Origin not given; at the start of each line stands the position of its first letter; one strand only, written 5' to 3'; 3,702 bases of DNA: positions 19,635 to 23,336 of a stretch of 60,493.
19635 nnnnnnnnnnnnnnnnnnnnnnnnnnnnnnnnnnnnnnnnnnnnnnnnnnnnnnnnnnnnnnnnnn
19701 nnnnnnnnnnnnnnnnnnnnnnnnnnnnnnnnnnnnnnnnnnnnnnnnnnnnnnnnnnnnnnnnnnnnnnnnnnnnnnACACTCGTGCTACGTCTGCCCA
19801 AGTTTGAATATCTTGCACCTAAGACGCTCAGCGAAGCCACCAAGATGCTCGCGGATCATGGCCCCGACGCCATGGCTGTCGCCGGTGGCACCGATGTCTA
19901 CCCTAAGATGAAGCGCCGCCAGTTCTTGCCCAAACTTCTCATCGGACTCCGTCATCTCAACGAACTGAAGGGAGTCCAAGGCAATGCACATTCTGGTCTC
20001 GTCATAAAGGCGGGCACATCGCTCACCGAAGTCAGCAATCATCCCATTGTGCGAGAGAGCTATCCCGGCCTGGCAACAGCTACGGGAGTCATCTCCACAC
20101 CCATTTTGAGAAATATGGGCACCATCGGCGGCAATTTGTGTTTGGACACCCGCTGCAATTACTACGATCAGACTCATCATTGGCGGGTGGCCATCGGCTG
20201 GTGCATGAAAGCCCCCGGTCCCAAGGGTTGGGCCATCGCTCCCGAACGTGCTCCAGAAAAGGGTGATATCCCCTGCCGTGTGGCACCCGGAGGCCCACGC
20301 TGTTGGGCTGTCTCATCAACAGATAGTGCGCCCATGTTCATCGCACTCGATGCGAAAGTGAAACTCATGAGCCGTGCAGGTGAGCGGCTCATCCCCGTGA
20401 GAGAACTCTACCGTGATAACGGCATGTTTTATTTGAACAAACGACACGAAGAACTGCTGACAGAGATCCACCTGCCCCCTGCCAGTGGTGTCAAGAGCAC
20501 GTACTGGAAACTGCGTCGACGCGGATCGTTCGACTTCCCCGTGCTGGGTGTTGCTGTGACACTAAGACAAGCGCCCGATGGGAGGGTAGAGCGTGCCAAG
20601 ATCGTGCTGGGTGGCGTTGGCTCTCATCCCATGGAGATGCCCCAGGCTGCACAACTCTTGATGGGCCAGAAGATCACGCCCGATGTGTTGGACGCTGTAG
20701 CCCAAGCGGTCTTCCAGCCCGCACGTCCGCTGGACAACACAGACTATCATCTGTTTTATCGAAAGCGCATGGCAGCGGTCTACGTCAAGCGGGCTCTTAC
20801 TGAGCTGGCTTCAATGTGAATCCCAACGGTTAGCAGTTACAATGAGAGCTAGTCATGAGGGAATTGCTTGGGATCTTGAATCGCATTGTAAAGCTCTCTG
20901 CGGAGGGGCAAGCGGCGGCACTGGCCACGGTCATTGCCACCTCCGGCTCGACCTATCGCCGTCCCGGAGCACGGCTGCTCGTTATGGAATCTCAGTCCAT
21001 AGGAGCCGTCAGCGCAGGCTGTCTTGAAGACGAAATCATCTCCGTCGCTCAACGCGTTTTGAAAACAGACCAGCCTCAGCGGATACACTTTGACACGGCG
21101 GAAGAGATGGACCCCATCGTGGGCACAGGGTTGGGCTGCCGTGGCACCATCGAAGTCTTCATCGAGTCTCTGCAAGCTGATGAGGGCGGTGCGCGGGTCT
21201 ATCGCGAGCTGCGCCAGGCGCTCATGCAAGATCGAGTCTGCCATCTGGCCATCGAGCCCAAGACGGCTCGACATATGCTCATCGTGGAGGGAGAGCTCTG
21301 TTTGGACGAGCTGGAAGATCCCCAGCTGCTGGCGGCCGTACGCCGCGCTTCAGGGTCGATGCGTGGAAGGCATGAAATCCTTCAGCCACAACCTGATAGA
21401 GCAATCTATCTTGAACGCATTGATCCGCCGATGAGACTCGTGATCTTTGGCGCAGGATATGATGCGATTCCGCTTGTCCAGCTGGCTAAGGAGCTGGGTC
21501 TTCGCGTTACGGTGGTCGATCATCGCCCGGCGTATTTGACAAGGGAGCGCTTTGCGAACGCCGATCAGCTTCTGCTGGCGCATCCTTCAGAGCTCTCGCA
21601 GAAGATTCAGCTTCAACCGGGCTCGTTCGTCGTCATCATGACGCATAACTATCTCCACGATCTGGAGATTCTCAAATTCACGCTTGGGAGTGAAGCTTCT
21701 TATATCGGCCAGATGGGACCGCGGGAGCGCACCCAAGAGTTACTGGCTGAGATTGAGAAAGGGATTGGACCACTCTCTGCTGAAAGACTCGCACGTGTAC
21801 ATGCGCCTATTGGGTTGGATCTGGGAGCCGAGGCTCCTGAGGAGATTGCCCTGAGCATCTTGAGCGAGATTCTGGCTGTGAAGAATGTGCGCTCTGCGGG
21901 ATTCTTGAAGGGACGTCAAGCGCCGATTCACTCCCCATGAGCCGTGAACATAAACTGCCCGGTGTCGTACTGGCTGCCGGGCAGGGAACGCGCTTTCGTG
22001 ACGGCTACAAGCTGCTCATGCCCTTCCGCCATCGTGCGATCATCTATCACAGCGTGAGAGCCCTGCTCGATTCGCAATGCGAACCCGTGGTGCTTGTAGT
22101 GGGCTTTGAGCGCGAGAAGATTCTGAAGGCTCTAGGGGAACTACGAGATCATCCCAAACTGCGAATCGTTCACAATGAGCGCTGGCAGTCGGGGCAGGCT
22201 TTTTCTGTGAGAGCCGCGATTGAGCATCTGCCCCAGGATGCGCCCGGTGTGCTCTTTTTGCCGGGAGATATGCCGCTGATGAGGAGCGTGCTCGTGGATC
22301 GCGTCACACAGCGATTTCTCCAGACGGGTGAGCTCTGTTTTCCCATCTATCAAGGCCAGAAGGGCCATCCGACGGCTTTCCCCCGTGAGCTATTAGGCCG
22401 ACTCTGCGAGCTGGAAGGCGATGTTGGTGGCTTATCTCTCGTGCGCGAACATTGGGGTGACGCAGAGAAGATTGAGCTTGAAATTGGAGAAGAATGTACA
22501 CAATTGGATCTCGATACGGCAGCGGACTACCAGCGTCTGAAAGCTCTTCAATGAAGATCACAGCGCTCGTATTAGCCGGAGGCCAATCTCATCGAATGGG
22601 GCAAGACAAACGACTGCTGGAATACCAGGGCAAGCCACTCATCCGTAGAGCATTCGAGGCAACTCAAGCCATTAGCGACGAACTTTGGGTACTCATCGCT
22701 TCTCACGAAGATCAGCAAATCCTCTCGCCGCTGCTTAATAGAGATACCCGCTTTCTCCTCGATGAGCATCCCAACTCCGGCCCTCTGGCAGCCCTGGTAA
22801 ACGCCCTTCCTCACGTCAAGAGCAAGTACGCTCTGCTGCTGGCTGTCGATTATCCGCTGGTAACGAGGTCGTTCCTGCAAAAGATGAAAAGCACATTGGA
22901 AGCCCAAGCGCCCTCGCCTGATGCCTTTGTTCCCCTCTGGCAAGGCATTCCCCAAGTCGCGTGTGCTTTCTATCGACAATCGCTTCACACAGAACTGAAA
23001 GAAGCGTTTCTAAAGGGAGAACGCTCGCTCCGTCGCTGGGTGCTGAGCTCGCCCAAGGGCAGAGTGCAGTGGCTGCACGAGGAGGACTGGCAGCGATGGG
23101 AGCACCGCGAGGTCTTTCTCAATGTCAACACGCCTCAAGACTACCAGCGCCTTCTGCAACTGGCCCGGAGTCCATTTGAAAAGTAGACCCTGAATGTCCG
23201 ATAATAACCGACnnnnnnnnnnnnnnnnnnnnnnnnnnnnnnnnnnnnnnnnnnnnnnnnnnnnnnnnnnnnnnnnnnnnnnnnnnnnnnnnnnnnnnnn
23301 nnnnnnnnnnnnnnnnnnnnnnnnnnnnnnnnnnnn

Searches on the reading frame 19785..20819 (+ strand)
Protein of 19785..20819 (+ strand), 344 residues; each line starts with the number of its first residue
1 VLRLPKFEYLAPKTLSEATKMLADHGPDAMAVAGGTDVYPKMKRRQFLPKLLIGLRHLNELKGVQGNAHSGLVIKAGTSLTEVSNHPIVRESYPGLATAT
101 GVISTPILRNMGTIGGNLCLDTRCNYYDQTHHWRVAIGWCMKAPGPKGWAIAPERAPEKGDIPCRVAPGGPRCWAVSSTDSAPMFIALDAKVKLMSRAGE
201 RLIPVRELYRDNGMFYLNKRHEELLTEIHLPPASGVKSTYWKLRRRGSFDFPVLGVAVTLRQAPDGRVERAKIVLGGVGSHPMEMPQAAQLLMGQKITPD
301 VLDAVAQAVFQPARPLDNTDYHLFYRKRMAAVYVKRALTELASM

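Call 4: search_protein_families(library=pfam, proteins=[window:19785-20819:+])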
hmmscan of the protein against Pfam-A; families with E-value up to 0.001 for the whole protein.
window:19785-20819:+ (344 aa): 2 families
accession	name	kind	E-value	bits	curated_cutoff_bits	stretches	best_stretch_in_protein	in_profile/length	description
PF00941.27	FAD_binding_5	-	3.6e-40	138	27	1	6-232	2-169/170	FAD binding domain in molybdopterin dehydrogenase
PF03450.22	CO_deh_flav_C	-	8.7e-17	61.6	25.5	1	240-340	3-101/102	CO dehydrogenase flavoprotein C-terminal domain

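Call 6: search_protein_families(library=ncbifam, proteins=[window:19785-20819:+])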
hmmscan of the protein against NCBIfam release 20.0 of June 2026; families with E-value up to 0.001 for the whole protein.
window:19785-20819:+ (344 aa): 8 families
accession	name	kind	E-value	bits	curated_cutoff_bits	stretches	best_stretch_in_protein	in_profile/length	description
TIGR03195.1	4hydrxCoA_B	equivalog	5.1e-72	242.7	404.55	1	4-341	2-319/321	4-hydroxybenzoyl-CoA reductase subunit beta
NF043083.1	XdhB_XDHase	equivalog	5.2e-50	170.2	310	2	169-341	112-283/289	xanthine dehydrogenase subunit XdhB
NF007427.0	PRK09971.1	equivalog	1.1e-48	165.9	287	2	169-340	112-282/292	xanthine dehydrogenase FAD-binding subunit XdhB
NF041019.1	glyceraldDH_beta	equivalog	1.7e-47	162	350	2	169-340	112-279/280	glyceraldehyde dehydrogenase subunit beta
TIGR02963.1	xanthine_xdhA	equivalog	3.8e-29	101.6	467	2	179-338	307-465/468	xanthine dehydrogenase small subunit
TIGR03199.1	pucC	equivalog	4.3e-26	91.8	306.05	2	12-119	1-107/264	xanthine dehydrogenase subunit C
TIGR02969.1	mam_aldehyde_ox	subfamily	2.2e-05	22.1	1912.3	0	179-310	362-494/1330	aldehyde oxidase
TIGR03312.1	Se_sel_red_FAD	hypoth_equivalog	2.6e-05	23.5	241.5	0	8-119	3-107/257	molybdopterin-dependent oxidoreductase FAD-binding subunit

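Call 11: search_solved_structures(query=window:19785-20819:+, show_alignments=2)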
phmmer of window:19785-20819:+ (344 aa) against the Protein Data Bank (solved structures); distinct sequences matched with E-value up to 0.001: 20.
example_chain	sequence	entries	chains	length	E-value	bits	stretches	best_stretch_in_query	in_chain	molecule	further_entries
1rm6_B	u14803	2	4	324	8.6e-46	160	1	6-337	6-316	4-hydroxybenzoyl-CoA reductase beta subunit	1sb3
4zoh_B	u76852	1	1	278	2.4e-32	115.8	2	179-339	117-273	Putative oxidoreductase FAD-binding subunit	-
1ffu_C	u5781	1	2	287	6.4e-30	107.8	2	5-119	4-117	CUTM, FLAVOPROTEIN OF CARBON MONOXIDE DEHYDROGENASE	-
1ffv_C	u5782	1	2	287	3.3e-29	105.4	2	5-119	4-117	CUTM, FLAVOPROTEIN OF CARBON MONOXIDE DEHYDROGENASE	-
3hrd_C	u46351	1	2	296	1.7e-25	93.2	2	6-120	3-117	Nicotinate dehydrogenase FAD-subunit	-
7dqx_E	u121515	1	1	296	2.2e-23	86.3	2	3-119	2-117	6-hydroxypseudooxynicotine dehydrogenase complex subunit alpha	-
7dqx_B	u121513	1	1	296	2.3e-23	86.2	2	3-119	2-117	6-hydroxypseudooxynicotine dehydrogenase complex subunit alpha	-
5y6q_B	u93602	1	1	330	3.4e-23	85.7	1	7-336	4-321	Aldehyde oxidase medium subunit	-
1zxi_C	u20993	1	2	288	2.4e-22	82.9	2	6-119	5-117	Carbon monoxide dehydrogenase medium chain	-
1n5w_C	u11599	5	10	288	2.5e-22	82.8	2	6-119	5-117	Carbon monoxide dehydrogenase medium chain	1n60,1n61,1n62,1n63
5g5g_B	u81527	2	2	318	3e-18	69.4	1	7-330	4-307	PUTATIVE XANTHINE DEHYDROGENASE YAGR MOLYBDENUM-BINDING SU SUBUNIT | Aldehyde oxidoreductase FAD-binding subunit PaoB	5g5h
1t3q_C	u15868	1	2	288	2e-15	60.1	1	3-119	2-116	quinoline 2-oxidoreductase medium subunit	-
8uem_B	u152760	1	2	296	2.5e-14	56.5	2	6-121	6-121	Carbon monoxide dehydrogenase medium chain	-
1jro_A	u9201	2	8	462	2.6e-09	40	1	180-341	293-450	xanthine dehydrogenase, chain A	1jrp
2w3r_A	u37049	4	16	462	2.6e-09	40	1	180-341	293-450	XANTHINE DEHYDROGENASE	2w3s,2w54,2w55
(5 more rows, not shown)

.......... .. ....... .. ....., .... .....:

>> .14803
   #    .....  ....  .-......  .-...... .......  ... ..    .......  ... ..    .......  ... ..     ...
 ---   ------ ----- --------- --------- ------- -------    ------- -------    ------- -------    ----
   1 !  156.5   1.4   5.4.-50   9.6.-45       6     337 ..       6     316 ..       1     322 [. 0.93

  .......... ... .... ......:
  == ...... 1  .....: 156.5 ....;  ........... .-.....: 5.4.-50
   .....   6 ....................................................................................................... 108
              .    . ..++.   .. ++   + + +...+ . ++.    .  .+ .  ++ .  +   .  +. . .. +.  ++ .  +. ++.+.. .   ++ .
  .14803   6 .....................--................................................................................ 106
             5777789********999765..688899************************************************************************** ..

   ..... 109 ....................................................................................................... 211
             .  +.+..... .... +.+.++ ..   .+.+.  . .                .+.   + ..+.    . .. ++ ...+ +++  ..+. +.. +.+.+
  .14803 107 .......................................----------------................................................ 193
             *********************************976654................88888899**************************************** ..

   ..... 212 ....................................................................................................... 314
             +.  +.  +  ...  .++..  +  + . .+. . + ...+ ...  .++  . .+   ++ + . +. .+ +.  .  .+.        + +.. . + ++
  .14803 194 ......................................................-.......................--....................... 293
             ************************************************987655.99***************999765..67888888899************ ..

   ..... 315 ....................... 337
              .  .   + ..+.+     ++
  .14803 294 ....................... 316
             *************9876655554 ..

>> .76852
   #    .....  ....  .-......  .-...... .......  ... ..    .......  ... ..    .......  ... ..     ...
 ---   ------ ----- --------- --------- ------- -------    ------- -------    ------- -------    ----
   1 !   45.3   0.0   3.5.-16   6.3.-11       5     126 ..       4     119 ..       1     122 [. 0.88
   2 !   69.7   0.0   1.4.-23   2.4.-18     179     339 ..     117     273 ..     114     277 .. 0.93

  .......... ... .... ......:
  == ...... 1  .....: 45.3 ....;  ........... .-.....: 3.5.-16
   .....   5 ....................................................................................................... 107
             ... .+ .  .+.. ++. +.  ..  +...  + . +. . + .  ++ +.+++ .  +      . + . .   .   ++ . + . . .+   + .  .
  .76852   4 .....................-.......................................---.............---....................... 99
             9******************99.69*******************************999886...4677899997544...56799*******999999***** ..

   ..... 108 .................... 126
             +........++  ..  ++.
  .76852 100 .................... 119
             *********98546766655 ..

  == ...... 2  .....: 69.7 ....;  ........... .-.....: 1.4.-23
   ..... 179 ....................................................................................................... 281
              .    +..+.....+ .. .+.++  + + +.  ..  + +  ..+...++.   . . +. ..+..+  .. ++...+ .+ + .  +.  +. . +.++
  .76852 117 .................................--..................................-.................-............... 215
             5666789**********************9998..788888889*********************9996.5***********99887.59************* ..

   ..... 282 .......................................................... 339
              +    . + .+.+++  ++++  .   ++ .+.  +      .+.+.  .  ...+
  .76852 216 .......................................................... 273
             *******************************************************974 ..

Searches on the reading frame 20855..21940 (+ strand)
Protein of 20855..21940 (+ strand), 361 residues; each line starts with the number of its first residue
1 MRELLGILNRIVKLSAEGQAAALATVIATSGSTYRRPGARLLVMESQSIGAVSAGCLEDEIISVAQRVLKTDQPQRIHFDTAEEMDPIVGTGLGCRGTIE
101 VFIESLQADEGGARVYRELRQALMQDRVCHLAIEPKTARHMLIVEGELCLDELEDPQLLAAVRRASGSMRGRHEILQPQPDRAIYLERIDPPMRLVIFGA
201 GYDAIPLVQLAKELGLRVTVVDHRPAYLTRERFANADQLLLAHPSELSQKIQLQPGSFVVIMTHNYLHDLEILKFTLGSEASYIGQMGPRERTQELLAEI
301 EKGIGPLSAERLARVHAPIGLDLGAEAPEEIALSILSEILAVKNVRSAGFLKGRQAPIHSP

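Call 4: search_protein_families(library=pfam, proteins=[window:20855-21940:+])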
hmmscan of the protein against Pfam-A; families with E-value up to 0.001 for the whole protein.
window:20855-21940:+ (361 aa): 2 families
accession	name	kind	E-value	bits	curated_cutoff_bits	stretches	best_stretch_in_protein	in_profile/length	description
PF13478.12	XdhC_C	-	9e-40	136.5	29.7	1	195-339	1-125/125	XdhC Rossmann domain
PF02625.21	XdhC_CoxI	-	1.2e-20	73.6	24.3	1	16-80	3-68/68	XdhC and CoxI family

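Call 6: search_protein_families(library=ncbifam, proteins=[window:20855-21940:+])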
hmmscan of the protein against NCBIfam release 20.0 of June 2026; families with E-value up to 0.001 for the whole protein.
window:20855-21940:+ (361 aa): 2 families
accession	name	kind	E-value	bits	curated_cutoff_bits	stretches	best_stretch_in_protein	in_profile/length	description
NF045664.1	XdhC_rel_AOR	equivalog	1.3e-59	202.2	350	1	7-343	1-344/346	XdhC family aldehyde oxidoreductase maturation factor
TIGR02964.1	xanthine_xdhC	equivalog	4.3e-26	92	161.6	1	23-340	2-246/246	xanthine dehydrogenase accessory protein XdhC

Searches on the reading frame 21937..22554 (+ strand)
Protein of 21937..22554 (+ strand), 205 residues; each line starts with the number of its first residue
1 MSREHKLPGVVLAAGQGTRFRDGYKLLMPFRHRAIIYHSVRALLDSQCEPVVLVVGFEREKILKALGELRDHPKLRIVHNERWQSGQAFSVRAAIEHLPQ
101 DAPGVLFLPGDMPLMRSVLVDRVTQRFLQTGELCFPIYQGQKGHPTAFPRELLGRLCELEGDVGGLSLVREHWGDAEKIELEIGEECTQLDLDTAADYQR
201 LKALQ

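Call 4: search_protein_families(library=pfam, proteins=[window:21937-22554:+])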
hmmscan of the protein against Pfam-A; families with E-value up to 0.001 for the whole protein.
window:21937-22554:+ (205 aa): 3 families
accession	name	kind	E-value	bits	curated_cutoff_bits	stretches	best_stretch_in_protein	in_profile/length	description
PF12804.13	NTP_transf_3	-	1.8e-32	113.1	27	1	9-172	1-157/160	MobA-like NTP transferase domain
PF01128.25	IspD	-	4e-07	30.5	27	1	10-127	4-117/221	2-C-methyl-D-erythritol 4-phosphate cytidylyltransferase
PF00483.29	NTP_transferase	-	8.9e-06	25.9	21.2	1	9-112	2-111/245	Nucleotidyl transferase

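Call 6: search_protein_families(library=ncbifam, proteins=[window:21937-22554:+])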
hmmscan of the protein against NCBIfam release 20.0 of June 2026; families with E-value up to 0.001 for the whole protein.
window:21937-22554:+ (205 aa): 24 families
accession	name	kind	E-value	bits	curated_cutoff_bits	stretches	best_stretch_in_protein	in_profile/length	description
TIGR03310.1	matur_MocA_YgfJ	equivalog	4.2e-39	134.5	186.45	1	10-201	3-188/188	molybdenum cofactor cytidylyltransferase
NF045665.1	NTPtran_DVU1551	equivalog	1.6e-32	112.9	315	1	9-203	3-191/359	DVU_1551 family NTP transferase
NF045782.1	NicBOxredNboR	equivalog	8.2e-19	68.1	260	1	4-201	6-205/206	nicotine blue oxidoreductase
TIGR03202.1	pucB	equivalog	5.9e-16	58.8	235.05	1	9-198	3-192/192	xanthine dehydrogenase accessory protein PucB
NF010932.0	PRK14352.1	equivalog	1.5e-14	53.5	611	1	4-127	4-126/488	bifunctional UDP-N-acetylglucosamine diphosphorylase/glucosamine-1-phosphate N-acetyltransferase GlmU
NF010933.0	PRK14353.1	equivalog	1.6e-13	50.1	505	1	6-133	5-130/453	bifunctional UDP-N-acetylglucosamine diphosphorylase/glucosamine-1-phosphate N-acetyltransferase GlmU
TIGR01173.1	glmU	equivalog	5.2e-13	48.6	366.85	1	10-124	4-114/452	bifunctional UDP-N-acetylglucosamine diphosphorylase/glucosamine-1-phosphate N-acetyltransferase GlmU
NF010935.0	PRK14355.1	equivalog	1.5e-12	46.9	718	1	6-130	3-124/459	bifunctional UDP-N-acetylglucosamine diphosphorylase/glucosamine-1-phosphate N-acetyltransferase GlmU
NF010934.1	PRK14354.1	equivalog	2.2e-11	42.9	450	1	10-127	3-115/447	bifunctional UDP-N-acetylglucosamine diphosphorylase/glucosamine-1-phosphate N-acetyltransferase GlmU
NF010940.0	PRK14360.1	equivalog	4.5e-10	38.7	602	1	11-129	6-121/452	bifunctional UDP-N-acetylglucosamine diphosphorylase/glucosamine-1-phosphate N-acetyltransferase GlmU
NF010936.0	PRK14356.1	equivalog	6.9e-10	38.4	666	1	9-135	8-130/456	bifunctional UDP-N-acetylglucosamine diphosphorylase/glucosamine-1-phosphate N-acetyltransferase GlmU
NF053639.1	Mfer334_fam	equivalog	1.6e-09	37.9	260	1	23-128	25-127/209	pseudomurein biosynthesis protein PmurB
TIGR00453.1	ispD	equivalog_domain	9.3e-09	35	181.3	1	10-129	3-119/219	2-C-methyl-D-erythritol 4-phosphate cytidylyltransferase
NF041313.1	UDPGP_AglF_Halo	equivalog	9.8e-09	35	400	1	9-111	3-105/234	UTP--glucose-1-phosphate uridylyltransferase AglF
TIGR03992.1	Arch_glmU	subfamily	1.2e-08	34.3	292.1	1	9-119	3-114/393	bifunctional sugar-1-phosphate nucleotidylyltransferase/acetyltransferase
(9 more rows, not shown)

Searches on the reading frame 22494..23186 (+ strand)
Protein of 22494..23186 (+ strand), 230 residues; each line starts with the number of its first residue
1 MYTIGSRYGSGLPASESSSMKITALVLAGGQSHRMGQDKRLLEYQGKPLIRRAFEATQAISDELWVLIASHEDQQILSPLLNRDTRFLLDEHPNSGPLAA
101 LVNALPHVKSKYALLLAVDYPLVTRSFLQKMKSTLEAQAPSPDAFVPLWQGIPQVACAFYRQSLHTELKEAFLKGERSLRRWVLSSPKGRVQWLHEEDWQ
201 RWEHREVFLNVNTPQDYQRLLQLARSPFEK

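Call 4: search_protein_families(library=pfam, proteins=[window:22494-23186:+])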
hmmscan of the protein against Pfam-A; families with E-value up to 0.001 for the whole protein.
window:22494-23186:+ (230 aa): 1 family
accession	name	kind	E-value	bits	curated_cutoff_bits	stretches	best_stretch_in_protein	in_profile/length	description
PF12804.13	NTP_transf_3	-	2.9e-31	109.2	27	1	24-183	1-154/160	MobA-like NTP transferase domain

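Call 6: search_protein_families(library=ncbifam, proteins=[window:22494-23186:+])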
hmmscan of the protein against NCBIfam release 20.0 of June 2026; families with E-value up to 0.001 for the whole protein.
window:22494-23186:+ (230 aa): 26 families (the best 25 are shown)
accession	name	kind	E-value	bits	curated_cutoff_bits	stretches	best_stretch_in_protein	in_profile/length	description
NF002741.0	PRK02726.1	equivalog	3e-38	131.5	179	1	18-220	4-194/200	molybdenum cofactor guanylyltransferase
TIGR02665.1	molyb_mobA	equivalog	3.1e-28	99.1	151.85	1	22-217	1-185/186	molybdenum cofactor guanylyltransferase MobA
NF001457.0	PRK00317.1-3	equivalog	1.1e-25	90.3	164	1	23-222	3-195/200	molybdenum cofactor guanylyltransferase MobA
NF011056.0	PRK14489.1-1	equivalog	4.7e-20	72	379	1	21-220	5-192/363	bifunctional molybdenum cofactor guanylyltransferase MobA/molybdopterin-guanine dinucleotide biosynthesis adaptor protein MobB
TIGR03310.1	matur_MocA_YgfJ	equivalog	9.2e-19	68.1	186.45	1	24-220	2-188/188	molybdenum cofactor cytidylyltransferase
NF001837.0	PRK00560.1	equivalog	2.6e-17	63.2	182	1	20-224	7-191/196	molybdenum cofactor guanylyltransferase MobA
NF001855.0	PRK00576.1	equivalog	5.4e-17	62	205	1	17-193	2-174/197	molybdenum cofactor guanylyltransferase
NF011059.0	PRK14490.1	equivalog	9.5e-16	57.9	354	1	16-223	175-368/374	bifunctional molybdenum cofactor guanylyltransferase MobA/molybdopterin-guanine dinucleotide biosynthesis adaptor protein MobB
NF011070.0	PRK14500.1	equivalog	4.4e-15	55.8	606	1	21-221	166-352/358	putative bifunctional molybdopterin-guanine dinucleotide biosynthesis protein MoaC/MobA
NF045665.1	NTPtran_DVU1551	equivalog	3.4e-13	49.4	315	1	22-225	1-194/359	DVU_1551 family NTP transferase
TIGR01173.1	glmU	equivalog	4.8e-10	38.8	366.85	1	23-135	2-117/452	bifunctional UDP-N-acetylglucosamine diphosphorylase/glucosamine-1-phosphate N-acetyltransferase GlmU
NF011057.0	PRK14489.1-2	subfamily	8.4e-09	35.1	541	1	21-219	6-193/363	bifunctional molybdenum cofactor guanylyltransferase MobA/molybdopterin-guanine dinucleotide biosynthesis adaptor protein MobB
NF010936.0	PRK14356.1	equivalog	7.9e-08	31.6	666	1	21-133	5-121/456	bifunctional UDP-N-acetylglucosamine diphosphorylase/glucosamine-1-phosphate N-acetyltransferase GlmU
TIGR03202.1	pucB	equivalog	1.7e-07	31.1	235.05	1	22-217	1-192/192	xanthine dehydrogenase accessory protein PucB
NF001186.0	PRK00155.2-3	equivalog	7.7e-07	28.8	253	1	20-81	3-67/224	2-C-methyl-D-erythritol 4-phosphate cytidylyltransferase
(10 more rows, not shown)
